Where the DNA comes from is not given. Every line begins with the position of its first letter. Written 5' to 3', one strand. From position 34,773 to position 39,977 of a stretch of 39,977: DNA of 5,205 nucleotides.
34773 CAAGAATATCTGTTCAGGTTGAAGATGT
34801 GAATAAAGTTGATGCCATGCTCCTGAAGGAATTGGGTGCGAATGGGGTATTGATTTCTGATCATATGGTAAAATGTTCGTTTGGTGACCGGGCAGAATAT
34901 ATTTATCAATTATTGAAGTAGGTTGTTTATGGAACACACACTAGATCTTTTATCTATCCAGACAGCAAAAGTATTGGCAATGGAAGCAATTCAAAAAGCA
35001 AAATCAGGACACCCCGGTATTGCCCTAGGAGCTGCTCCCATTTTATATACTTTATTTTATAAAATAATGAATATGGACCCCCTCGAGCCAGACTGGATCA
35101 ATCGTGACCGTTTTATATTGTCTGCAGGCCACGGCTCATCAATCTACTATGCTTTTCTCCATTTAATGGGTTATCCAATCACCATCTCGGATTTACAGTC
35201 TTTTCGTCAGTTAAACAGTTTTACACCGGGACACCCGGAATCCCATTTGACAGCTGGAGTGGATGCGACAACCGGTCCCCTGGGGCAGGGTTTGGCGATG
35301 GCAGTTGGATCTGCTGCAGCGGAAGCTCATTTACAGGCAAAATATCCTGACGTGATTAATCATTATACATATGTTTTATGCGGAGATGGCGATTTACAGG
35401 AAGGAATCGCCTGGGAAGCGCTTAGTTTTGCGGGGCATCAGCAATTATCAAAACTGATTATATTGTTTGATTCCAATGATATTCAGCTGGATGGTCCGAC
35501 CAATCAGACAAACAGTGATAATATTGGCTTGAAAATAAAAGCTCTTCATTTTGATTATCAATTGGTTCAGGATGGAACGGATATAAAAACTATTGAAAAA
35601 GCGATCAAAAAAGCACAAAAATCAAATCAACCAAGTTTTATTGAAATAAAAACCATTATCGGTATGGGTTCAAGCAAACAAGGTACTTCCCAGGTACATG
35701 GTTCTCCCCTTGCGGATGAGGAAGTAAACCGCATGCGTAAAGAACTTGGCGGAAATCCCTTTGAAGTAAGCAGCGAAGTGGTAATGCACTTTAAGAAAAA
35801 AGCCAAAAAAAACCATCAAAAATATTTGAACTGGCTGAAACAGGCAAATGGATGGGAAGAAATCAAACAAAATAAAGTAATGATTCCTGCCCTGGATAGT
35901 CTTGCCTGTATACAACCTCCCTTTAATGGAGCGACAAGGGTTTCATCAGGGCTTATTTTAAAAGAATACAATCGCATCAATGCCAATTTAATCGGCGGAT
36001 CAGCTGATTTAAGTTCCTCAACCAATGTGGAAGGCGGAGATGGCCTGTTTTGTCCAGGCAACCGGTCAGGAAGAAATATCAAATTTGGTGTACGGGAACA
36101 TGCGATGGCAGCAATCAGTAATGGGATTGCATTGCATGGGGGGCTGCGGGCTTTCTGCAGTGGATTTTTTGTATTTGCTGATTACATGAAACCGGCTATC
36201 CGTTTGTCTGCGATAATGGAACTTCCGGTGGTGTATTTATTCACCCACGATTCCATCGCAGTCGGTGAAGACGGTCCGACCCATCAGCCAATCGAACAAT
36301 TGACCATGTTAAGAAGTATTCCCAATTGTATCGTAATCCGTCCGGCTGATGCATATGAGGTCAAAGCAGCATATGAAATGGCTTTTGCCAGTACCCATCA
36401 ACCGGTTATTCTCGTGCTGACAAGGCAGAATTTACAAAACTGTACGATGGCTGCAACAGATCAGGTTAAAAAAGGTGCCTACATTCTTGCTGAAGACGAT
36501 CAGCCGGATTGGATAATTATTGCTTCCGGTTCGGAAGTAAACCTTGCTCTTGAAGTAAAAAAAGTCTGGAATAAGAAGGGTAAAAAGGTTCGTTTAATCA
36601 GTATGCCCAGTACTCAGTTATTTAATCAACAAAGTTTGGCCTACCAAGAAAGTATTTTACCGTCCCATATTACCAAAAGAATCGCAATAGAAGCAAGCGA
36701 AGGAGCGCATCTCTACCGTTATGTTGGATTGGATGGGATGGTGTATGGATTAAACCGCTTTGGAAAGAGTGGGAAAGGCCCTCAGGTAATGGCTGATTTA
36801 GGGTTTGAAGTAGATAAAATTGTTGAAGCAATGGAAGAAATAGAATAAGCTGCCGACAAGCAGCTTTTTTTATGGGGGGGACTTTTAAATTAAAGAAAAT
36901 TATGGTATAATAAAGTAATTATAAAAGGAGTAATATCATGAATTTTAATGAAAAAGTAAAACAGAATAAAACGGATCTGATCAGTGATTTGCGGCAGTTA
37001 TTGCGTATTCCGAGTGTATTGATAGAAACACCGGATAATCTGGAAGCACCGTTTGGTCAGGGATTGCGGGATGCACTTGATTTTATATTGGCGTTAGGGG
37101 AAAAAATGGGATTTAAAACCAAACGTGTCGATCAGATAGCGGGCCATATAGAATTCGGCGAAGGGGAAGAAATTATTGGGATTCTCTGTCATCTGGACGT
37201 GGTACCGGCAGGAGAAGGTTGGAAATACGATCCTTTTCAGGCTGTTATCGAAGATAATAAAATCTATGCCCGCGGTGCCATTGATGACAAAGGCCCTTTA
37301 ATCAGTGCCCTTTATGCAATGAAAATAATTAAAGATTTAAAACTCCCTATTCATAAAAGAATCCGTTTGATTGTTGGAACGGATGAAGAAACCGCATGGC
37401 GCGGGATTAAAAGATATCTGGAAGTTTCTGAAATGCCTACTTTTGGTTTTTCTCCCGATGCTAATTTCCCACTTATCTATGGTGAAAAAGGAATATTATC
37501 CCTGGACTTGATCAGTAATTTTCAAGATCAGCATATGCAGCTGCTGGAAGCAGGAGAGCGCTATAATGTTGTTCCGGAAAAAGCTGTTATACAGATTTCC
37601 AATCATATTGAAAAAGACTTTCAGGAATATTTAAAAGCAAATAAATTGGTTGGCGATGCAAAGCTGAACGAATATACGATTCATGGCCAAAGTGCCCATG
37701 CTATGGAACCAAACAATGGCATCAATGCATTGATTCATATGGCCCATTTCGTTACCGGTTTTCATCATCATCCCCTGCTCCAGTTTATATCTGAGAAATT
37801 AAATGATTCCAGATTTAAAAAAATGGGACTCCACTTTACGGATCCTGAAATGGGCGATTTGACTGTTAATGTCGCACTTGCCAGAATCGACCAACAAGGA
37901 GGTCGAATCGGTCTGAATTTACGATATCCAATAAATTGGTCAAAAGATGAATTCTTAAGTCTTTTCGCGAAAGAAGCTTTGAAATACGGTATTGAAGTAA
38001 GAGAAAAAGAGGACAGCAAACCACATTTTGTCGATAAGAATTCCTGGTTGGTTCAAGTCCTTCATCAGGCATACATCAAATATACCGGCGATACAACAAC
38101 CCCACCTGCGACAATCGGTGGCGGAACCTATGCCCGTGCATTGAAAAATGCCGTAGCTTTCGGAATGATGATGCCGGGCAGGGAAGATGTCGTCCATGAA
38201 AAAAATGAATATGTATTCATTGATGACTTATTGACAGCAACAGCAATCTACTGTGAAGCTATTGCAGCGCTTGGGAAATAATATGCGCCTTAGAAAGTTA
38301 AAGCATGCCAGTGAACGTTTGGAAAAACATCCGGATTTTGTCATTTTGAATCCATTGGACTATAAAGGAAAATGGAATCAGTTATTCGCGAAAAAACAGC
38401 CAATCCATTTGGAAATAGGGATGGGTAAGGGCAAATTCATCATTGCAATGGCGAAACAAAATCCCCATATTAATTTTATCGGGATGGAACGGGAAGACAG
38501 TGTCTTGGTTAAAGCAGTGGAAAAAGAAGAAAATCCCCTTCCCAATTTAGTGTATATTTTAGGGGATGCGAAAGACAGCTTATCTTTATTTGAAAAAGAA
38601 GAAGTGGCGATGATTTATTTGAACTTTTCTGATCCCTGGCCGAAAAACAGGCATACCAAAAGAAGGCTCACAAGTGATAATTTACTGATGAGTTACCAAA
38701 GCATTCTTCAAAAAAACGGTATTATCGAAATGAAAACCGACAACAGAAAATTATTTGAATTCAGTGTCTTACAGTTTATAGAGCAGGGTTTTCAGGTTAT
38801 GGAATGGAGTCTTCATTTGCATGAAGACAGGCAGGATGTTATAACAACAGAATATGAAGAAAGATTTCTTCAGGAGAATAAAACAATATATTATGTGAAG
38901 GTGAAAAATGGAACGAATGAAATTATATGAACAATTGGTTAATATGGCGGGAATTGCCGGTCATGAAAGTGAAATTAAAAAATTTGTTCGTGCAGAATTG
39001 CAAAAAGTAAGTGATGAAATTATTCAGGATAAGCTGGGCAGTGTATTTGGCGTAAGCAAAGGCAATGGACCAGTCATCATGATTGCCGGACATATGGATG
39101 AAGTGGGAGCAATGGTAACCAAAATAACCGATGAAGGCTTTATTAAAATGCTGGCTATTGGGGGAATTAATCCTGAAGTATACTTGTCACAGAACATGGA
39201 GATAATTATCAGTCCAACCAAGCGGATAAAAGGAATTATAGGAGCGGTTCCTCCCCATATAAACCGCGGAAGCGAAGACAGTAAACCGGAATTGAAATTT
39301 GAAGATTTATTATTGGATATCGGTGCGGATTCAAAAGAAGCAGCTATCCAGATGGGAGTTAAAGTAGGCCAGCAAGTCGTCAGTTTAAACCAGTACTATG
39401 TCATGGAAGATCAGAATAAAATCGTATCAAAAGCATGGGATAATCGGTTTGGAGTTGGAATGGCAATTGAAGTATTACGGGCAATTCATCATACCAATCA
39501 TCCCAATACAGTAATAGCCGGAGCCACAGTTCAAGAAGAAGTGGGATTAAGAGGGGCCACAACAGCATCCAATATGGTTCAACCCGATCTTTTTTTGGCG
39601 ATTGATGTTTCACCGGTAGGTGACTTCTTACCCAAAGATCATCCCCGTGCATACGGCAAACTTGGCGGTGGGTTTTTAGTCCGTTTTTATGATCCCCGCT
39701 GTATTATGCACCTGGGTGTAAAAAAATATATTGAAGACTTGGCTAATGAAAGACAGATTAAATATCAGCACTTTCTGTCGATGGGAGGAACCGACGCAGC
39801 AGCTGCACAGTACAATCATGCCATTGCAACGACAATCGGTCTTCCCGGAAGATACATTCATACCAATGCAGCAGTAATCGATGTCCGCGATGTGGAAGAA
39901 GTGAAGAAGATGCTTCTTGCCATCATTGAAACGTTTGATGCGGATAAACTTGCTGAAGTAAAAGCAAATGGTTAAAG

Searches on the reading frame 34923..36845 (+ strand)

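Call 60: search_protein_families(library=pfam, proteins=[window:34923-36845:+], max_evalue=0.0001)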
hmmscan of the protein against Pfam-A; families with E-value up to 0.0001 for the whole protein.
window:34923-36845:+ (641 aa): 5 families
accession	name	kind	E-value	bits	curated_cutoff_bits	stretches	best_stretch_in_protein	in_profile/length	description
PF00456.26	Transketolase_N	-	2.3e-110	369.2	22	1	11-313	5-316/334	Transketolase, thiamine diphosphate binding domain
PF02779.29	Transket_pyr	-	2.7e-49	167.6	27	1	337-505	4-173/174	Transketolase, pyrimidine binding domain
PF22613.1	Transketolase_C_1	-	3.5e-32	111.4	27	1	518-628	1-112/113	Transketolase-like TK C-terminal domain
PF02780.25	Transketolase_C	-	4.5e-08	33.5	25.9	1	524-633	6-124/124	Transketolase, C-terminal domain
PF13292.11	DXP_synthase_N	-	1.6e-07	31.3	21.2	0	60-186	60-172/274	1-deoxy-D-xylulose-5-phosphate synthase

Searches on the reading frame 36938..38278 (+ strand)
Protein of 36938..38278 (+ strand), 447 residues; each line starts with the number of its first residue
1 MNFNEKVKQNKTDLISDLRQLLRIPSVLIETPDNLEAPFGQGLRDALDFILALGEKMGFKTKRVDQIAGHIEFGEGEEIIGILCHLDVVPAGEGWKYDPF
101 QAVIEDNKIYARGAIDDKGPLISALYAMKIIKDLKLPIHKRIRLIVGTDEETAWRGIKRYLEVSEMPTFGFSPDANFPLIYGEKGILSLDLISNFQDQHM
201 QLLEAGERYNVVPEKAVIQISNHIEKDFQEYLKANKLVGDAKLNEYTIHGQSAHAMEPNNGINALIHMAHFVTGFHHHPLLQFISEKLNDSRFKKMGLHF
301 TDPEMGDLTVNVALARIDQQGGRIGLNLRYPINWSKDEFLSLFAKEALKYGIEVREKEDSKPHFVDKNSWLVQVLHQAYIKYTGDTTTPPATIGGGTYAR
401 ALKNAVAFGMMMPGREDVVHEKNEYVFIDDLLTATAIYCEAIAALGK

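Call 60: search_protein_families(library=pfam, proteins=[window:36938-38278:+], max_evalue=0.0001)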
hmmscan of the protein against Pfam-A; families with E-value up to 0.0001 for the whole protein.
window:36938-38278:+ (447 aa): 1 family
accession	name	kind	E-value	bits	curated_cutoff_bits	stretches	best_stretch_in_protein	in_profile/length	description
PF01546.33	Peptidase_M20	-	2.1e-31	109.9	24.6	1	84-443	4-205/206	Peptidase family M20/M25/M40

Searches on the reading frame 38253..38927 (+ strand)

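Call 60: search_protein_families(library=pfam, proteins=[window:38253-38927:+], max_evalue=0.0001)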
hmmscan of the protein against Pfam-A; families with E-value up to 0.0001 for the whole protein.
window:38253-38927:+ (225 aa): 4 families
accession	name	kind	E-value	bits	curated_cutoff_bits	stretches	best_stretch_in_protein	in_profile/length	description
PF02390.23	Methyltransf_4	-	2.4e-43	148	24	1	48-213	1-171/173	Putative methyltransferase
PF24675.1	NpmA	-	1.4e-06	28.2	60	1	40-108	15-88/214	16S rRNA (adenine(1408)-N(1))-methyltransferase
PF13649.12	Methyltransf_25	-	6e-05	24.1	27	0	53-125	2-72/97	Methyltransferase domain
PF13847.12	Methyltransf_31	-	6.8e-05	23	27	0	53-158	8-107/145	Methyltransferase domain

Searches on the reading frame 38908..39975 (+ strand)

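Call 60: search_protein_families(library=pfam, proteins=[window:38908-39975:+], max_evalue=0.0001)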
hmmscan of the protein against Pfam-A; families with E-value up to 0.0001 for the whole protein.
window:38908-39975:+ (355 aa): 2 families
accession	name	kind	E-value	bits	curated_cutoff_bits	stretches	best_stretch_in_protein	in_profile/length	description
PF05343.19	Peptidase_M42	-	4.7e-88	295.5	23.2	1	44-335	1-292/292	M42 glutamyl aminopeptidase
PF01546.33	Peptidase_M20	-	6.2e-05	23.4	24.6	0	178-341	35-205/206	Peptidase family M20/M25/M40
